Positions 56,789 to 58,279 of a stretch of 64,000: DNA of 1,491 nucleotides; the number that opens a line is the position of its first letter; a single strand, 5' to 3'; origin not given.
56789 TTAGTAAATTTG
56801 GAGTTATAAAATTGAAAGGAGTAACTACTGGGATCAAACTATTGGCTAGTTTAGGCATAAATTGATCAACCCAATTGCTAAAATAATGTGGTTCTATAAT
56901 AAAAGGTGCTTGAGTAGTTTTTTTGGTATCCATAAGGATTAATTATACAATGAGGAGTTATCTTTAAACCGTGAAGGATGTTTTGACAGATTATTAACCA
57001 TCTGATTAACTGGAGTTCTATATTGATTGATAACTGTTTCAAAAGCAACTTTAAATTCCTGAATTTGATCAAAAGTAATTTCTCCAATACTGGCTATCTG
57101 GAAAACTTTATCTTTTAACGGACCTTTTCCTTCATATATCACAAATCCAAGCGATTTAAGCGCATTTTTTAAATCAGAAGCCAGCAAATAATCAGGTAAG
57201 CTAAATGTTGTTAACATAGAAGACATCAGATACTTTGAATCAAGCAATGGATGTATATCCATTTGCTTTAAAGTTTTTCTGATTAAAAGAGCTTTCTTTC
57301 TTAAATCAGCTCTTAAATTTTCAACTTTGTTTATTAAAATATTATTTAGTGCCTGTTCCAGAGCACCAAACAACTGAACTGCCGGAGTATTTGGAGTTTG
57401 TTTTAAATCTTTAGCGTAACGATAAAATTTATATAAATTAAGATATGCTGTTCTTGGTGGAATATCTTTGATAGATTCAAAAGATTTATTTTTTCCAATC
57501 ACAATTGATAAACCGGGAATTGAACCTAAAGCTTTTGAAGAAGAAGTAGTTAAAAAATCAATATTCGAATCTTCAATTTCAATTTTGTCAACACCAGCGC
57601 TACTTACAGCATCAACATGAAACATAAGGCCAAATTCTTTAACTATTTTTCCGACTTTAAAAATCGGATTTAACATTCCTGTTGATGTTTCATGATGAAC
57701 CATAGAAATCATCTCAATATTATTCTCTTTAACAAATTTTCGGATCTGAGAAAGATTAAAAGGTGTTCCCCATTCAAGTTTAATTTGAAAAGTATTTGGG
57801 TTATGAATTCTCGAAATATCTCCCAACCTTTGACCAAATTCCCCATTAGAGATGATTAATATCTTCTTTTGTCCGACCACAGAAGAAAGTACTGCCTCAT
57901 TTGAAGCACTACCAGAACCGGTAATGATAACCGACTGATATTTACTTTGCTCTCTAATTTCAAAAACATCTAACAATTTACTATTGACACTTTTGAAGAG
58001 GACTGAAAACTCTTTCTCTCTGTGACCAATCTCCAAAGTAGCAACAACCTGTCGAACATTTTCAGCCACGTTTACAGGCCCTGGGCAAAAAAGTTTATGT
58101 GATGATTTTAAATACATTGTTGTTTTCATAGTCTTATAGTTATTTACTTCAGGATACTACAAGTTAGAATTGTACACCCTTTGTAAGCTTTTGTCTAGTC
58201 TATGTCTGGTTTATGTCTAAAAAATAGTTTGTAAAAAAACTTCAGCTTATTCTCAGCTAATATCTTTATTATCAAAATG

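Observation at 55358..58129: Phosphonate head-group cassette (PhnW-like / LicC-like / CDP-alcohol phosphotransferase) with no PEP mutase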

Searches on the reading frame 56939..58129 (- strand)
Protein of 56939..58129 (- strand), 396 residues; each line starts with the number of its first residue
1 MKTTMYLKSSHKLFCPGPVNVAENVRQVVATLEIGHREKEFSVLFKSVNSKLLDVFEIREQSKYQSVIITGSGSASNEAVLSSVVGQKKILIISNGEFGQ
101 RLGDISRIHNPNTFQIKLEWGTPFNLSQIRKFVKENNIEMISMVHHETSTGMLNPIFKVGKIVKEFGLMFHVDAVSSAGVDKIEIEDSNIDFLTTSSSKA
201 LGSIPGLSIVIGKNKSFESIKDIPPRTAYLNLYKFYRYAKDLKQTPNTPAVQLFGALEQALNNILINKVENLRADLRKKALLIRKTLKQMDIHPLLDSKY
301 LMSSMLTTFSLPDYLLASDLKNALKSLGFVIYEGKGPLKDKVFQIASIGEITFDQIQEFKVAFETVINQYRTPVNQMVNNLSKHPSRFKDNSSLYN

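Call 3: search_protein_families(library=pfam, proteins=[window:56939-58129:-], max_evalue=0.01)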
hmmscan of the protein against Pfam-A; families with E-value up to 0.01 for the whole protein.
window:56939-58129:- (396 aa): 1 family
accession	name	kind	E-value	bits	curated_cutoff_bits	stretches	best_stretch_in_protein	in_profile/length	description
PF00266.25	Aminotran_5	-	3.7e-22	79.2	21.5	1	33-334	33-338/371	Aminotransferase class-V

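Call 4: search_protein_families(library=ncbifam, proteins=[window:56939-58129:-], max_evalue=0.01)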
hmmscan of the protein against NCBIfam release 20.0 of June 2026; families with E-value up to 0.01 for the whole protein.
window:56939-58129:- (396 aa): 25 families
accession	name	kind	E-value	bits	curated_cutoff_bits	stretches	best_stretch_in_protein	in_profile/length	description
TIGR03301.1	PhnW-AepZ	equivalog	3.2e-77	260.3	360.8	1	13-362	2-350/355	2-aminoethylphosphonate aminotransferase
NF010006.0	PRK13479.1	equivalog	7.4e-56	189.8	296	1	10-369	5-363/369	2-aminoethylphosphonate--pyruvate transaminase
TIGR02326.1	transamin_PhnW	equivalog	7.8e-54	183.1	400.8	1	12-363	5-356/363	2-aminoethylphosphonate--pyruvate transaminase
NF046070.1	PyrdoxPyrvTramin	equivalog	3.4e-41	141.3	600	1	14-350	9-346/369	pyridoxamine--pyruvate transaminase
NF045640.1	AspGlyoxATaseBhcA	equivalog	3.8e-34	118.3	650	1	10-352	4-349/395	L-aspartate--glyoxylate aminotransferase BhcA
TIGR03402.1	FeS_nifS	equivalog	1.4e-13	50.4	530.75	1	64-200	59-199/379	cysteine desulfurase NifS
TIGR03403.1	nifS_epsilon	equivalog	1.1e-11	44.2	587.7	1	125-202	129-205/382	NifS family cysteine desulfurase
NF003764.0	PRK05355.1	equivalog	1.8e-10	40.3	253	1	29-334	34-322/357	3-phosphoserine/phosphohydroxythreonine transaminase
TIGR03235.1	DNA_S_dndA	equivalog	3.5e-10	39.7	480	1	123-211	125-211/353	cysteine desulfurase DndA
TIGR01977.1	am_tr_V_EF2568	hypoth_equivalog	5.2e-10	38.9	377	1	50-213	51-213/376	cysteine desulfurase family protein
NF010611.0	PRK14012.1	equivalog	1.2e-09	37.7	548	1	124-202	134-211/406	IscS subfamily cysteine desulfurase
TIGR01979.1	sufS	subfamily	3.4e-09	36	475.1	1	121-224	144-245/403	SufS family cysteine desulfurase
TIGR02006.1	IscS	equivalog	3.9e-09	36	643.2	1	125-202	131-207/402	IscS subfamily cysteine desulfurase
TIGR01364.1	serC_1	equivalog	4.1e-09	35.8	443.6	1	29-318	31-308/358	phosphoserine transaminase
NF002806.0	PRK02948.1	subfamily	5.3e-09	35.5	304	1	65-202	61-203/381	IscS subfamily cysteine desulfurase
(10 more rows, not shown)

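Call 6: find_encoding_contigs(protein=window:56939-58129:-, flank=10000, max_places=6)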
Protein window:56939-58129:- (396 aa): no gene with exactly this product is on record in the collection.

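Call 7: find_homologous_proteins(query=window:56939-58129:-, max_evalue=0.00001)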
Query window:56939-58129:- (396 aa): 1536 proteins with E <= 0.00001 among 6372 candidates; the best 120 are listed.
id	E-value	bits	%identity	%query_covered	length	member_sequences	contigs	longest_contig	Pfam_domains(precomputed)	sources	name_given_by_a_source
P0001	1.1e-238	809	93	100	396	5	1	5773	PF00266.26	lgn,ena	-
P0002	7.3e-232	787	90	100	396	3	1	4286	PF00266.26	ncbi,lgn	-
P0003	1.7e-223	759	86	100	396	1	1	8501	PF00266.26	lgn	-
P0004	6.8e-210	714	82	100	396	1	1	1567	PF00266.26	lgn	-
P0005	5.9e-131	455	57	91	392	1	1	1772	PF00266.26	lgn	-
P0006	9.7e-127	441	56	93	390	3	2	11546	PF00155.28,PF00266.26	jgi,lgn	jgi:2-aminoethylphosphonate-pyruvate transaminase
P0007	9.1e-126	438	55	93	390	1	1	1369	PF00266.26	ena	-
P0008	3.5e-125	436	54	93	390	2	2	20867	PF00266.26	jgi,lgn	jgi:2-aminoethylphosphonate-pyruvate transaminase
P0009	7.8e-124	431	56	91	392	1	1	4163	PF00266.26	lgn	-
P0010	4.5e-119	416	52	96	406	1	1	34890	PF00155.28,PF00266.26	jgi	-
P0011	2.9e-118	413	53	91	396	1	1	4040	PF00266.26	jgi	-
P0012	1.9e-117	410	54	86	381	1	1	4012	PF00155.28,PF00266.26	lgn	-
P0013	3.6e-117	409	51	97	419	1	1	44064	PF00155.28,PF00266.26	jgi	jgi:2-aminoethylphosphonate-pyruvate transaminase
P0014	6.0e-117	409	53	92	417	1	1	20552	PF00266.26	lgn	-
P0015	2.5e-116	407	52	90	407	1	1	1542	PF00155.28,PF00266.26,PF01212.28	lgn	-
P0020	5.1e-115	402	52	90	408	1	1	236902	PF00155.28,PF00266.26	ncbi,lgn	-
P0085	2.7e-109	384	50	94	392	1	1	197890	PF00266.26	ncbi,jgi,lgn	ncbi:MAG: aminotransferase class V-fold PLP-dependent enzyme [Legionellales bacterium]|jgi:2-aminoet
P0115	1.9e-108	381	50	91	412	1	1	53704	PF00266.26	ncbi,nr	ncbi:alanine--glyoxylate aminotransferase family protein [Beggiatoa alba]|nr:alanine--glyoxylate ami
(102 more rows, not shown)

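Call 9: find_encoding_contigs(protein=P0008, flank=10000, max_places=3)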
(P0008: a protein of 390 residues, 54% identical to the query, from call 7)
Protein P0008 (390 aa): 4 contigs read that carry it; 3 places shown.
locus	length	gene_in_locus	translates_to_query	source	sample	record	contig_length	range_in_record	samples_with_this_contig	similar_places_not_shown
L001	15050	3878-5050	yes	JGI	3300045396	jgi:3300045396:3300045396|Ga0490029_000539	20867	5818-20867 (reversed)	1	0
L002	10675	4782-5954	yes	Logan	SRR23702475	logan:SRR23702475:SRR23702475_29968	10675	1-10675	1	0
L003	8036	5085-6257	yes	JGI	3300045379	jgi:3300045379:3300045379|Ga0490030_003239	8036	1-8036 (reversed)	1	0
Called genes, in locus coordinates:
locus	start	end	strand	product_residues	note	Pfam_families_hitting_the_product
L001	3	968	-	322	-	?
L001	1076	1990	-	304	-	PF00535:Glycos_transf_2, PF10111:Glyco_tranf_2_2 (faint), PF13641:Glyco_tranf_2_3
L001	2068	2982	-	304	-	PF00535:Glycos_transf_2, PF13641:Glyco_tranf_2_3, PF13632:Glyco_trans_2_3 (faint)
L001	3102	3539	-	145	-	PF02823:ATP-synt_DE_N, PF00401:ATP-synt_DE (weak)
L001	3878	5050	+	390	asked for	PF00266:Aminotran_5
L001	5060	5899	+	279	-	PF23023:Anti-Pycsar_Apyc1, PF13483:Lactamase_B_3 (faint), PF12706:Lactamase_B_2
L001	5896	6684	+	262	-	PF01066:CDP-OH_P_transf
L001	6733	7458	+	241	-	PF00483:NTP_transferase, PF12804:NTP_transf_3, PF20202:DUF6564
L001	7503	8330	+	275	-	-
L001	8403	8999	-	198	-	PF07690:MFS_1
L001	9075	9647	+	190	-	PF00561:Abhydrolase_1 (faint), PF06821:Ser_hydrolase, PF12697:Abhydrolase_6 (weak)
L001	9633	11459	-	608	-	PF00999:Na_H_Exchanger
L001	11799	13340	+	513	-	PF00916:Sulfate_transp, PF16983:MFS_MOT1 (weak), PF01740:STAS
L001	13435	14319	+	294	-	-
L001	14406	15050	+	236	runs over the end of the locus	PF05724:TPMT, PF13489:Methyltransf_23 (weak), PF02353:CMAS (faint), PF01209:Ubie_methyltran (weak), PF13847:Methyltransf_31, PF08241:Methyltransf_11, PF08242:Methyltransf_12, PF13649:Methyltransf_25, +2 more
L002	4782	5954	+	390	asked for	PF00266:Aminotran_5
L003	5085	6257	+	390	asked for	PF00266:Aminotran_5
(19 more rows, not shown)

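Call 10: find_encoding_contigs(protein=P0020, flank=10000, max_places=2)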
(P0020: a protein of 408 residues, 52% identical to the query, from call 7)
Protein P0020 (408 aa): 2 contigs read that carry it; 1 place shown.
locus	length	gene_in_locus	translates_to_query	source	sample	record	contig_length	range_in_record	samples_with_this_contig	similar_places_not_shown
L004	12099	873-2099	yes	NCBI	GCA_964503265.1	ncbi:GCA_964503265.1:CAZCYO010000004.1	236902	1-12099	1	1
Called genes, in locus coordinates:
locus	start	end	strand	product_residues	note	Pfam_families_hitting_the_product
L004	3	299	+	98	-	?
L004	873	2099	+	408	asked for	PF00155:Aminotran_1_2 (weak), PF00266:Aminotran_5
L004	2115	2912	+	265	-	PF01066:CDP-OH_P_transf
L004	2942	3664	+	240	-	PF00483:NTP_transferase, PF12804:NTP_transf_3, PF20202:DUF6564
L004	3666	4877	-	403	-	PF13535:ATP-grasp_4 (weak)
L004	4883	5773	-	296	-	PF13480:Acetyltransf_6 (weak)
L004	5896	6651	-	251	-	-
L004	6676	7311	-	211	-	PF07690:MFS_1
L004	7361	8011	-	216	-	PF02585:PIG-L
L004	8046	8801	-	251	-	PF00561:Abhydrolase_1, PF12146:Hydrolase_4, PF12697:Abhydrolase_6, PF12695:Abhydrolase_5 (faint)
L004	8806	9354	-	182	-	PF03167:UDG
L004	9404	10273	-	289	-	-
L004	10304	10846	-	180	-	PF00588:SpoU_methylase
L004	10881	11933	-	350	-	PF18915:DUF5667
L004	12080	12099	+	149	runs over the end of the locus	-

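Call 11: find_encoding_contigs(protein=P0085, flank=10000, max_places=2)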
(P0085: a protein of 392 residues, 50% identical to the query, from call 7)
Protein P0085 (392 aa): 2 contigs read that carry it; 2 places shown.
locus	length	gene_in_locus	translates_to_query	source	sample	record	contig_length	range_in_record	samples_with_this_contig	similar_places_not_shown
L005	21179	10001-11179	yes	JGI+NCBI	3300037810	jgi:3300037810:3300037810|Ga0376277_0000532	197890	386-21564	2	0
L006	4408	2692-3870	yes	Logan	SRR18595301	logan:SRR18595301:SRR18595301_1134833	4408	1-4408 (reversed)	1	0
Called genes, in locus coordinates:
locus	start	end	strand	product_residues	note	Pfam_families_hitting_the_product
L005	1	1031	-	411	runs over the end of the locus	PF00042:Globin, PF00970:FAD_binding_6, PF00175:NAD_binding_1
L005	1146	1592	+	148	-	PF02082:Rrf2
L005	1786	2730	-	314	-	PF00583:Acetyltransf_1, PF13673:Acetyltransf_10, PF13508:Acetyltransf_7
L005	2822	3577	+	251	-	PF01925:TauE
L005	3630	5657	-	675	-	-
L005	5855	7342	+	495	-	PF02661:Fic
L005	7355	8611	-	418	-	PF00083:Sugar_tr, PF07690:MFS_1, PF13347:MFS_2 (weak), PF00083:Sugar_tr, PF07690:MFS_1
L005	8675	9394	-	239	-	PF08448:PAS_4 (weak), PF00196:GerE, PF08281:Sigma70_r4_2 (weak)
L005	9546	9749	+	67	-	-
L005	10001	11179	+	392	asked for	PF00266:Aminotran_5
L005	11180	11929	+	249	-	PF01066:CDP-OH_P_transf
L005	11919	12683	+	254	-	PF00483:NTP_transferase, PF12804:NTP_transf_3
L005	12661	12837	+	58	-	-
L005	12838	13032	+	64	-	-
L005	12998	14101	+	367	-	PF01979:Amidohydro_1, PF07969:Amidohydro_3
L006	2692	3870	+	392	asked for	PF00266:Aminotran_5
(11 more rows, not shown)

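Call 12: find_encoding_contigs(protein=P0115, flank=10000, max_places=2)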
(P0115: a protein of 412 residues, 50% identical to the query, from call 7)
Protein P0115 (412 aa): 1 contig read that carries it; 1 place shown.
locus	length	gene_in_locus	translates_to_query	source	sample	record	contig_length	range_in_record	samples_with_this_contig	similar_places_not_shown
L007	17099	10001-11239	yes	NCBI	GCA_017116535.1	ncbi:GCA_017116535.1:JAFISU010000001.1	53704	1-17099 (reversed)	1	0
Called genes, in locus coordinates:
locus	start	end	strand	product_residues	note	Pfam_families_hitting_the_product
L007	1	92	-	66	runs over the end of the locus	-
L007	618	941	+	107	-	-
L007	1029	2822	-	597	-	PF00270:DEAD, PF04851:ResIII, PF00271:Helicase_C, PF25399:DeaD_dimer, PF03880:DbpA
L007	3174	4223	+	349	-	PF01791:DeoC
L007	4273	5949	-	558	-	PF00342:PGI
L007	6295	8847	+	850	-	PF11897:DUF3417, PF00343:Phosphorylase, PF28476:GlgP_C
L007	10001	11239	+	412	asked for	PF00266:Aminotran_5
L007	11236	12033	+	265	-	PF01066:CDP-OH_P_transf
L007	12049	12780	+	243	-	PF00483:NTP_transferase, PF12804:NTP_transf_3, PF20202:DUF6564 (faint)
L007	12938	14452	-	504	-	PF02446:Glyco_hydro_77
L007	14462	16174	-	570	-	PF03065:Glyco_hydro_57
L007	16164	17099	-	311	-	PF00483:NTP_transferase, PF24894:Hexapep_GlmU, PF25084:LbH_EIF2B, PF25087:GMPPB_C (faint), PF25247:LbH_GLGC (weak)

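Call 14: search_solved_structures(query=window:56939-58129:-, max_evalue=1e-10, show_alignments=2)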
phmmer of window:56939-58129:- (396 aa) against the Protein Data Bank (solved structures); distinct sequences matched with E-value up to 1e-10: 35.
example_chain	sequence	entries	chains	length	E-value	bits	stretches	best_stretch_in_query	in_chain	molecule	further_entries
2dr1_A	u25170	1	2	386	4.6e-39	137.6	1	7-371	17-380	386aa long hypothetical serine aminotransferase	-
6pd1_A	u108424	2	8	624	4.6e-36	127.7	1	13-368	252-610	Nucleotidyl transferase/aminotransferase, class V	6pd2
1m32_A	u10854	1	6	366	6.8e-32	114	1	11-365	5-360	2-aminoethylphosphonate-pyruvate aminotransferase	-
9kk8_A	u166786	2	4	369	1.7e-31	112.7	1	7-361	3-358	2-aminoethylphosphonate--pyruvate transaminase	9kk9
9kka_A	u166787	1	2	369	1.1e-30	110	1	7-361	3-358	2-aminoethylphosphonate--pyruvate transaminase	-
1vjo_A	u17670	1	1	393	1.1e-29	106.7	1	10-350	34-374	alanine--glyoxylate aminotransferase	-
2yri_A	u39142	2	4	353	6.2e-29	104.3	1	13-352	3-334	Aminotransferase, class V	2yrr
9os7_A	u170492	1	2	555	2.2e-27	99.2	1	13-341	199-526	Methionine--tRNA ligase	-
7e7g_A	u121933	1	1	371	7.6e-27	97.4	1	13-361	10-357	2-aminoethylphosphonate--pyruvate transaminase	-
3f0h_A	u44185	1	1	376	3.4e-25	91.9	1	14-360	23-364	Aminotransferase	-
3isl_A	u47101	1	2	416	4.1e-25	91.7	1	13-208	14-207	Purine catabolism protein pucG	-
2z9u_A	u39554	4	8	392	1.2e-23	86.9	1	16-350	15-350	Aspartate aminotransferase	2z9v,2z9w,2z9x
3zrp_A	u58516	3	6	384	1.4e-23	86.7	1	14-224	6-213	SERINE-PYRUVATE AMINOTRANSFERASE (AGXT)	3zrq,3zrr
6pk1_A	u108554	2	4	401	5.2e-23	84.8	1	5-370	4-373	Serine--glyoxylate aminotransferase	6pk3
3kgw_A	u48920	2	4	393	8e-23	84.2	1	12-350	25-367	Alanine-glyoxylate aminotransferase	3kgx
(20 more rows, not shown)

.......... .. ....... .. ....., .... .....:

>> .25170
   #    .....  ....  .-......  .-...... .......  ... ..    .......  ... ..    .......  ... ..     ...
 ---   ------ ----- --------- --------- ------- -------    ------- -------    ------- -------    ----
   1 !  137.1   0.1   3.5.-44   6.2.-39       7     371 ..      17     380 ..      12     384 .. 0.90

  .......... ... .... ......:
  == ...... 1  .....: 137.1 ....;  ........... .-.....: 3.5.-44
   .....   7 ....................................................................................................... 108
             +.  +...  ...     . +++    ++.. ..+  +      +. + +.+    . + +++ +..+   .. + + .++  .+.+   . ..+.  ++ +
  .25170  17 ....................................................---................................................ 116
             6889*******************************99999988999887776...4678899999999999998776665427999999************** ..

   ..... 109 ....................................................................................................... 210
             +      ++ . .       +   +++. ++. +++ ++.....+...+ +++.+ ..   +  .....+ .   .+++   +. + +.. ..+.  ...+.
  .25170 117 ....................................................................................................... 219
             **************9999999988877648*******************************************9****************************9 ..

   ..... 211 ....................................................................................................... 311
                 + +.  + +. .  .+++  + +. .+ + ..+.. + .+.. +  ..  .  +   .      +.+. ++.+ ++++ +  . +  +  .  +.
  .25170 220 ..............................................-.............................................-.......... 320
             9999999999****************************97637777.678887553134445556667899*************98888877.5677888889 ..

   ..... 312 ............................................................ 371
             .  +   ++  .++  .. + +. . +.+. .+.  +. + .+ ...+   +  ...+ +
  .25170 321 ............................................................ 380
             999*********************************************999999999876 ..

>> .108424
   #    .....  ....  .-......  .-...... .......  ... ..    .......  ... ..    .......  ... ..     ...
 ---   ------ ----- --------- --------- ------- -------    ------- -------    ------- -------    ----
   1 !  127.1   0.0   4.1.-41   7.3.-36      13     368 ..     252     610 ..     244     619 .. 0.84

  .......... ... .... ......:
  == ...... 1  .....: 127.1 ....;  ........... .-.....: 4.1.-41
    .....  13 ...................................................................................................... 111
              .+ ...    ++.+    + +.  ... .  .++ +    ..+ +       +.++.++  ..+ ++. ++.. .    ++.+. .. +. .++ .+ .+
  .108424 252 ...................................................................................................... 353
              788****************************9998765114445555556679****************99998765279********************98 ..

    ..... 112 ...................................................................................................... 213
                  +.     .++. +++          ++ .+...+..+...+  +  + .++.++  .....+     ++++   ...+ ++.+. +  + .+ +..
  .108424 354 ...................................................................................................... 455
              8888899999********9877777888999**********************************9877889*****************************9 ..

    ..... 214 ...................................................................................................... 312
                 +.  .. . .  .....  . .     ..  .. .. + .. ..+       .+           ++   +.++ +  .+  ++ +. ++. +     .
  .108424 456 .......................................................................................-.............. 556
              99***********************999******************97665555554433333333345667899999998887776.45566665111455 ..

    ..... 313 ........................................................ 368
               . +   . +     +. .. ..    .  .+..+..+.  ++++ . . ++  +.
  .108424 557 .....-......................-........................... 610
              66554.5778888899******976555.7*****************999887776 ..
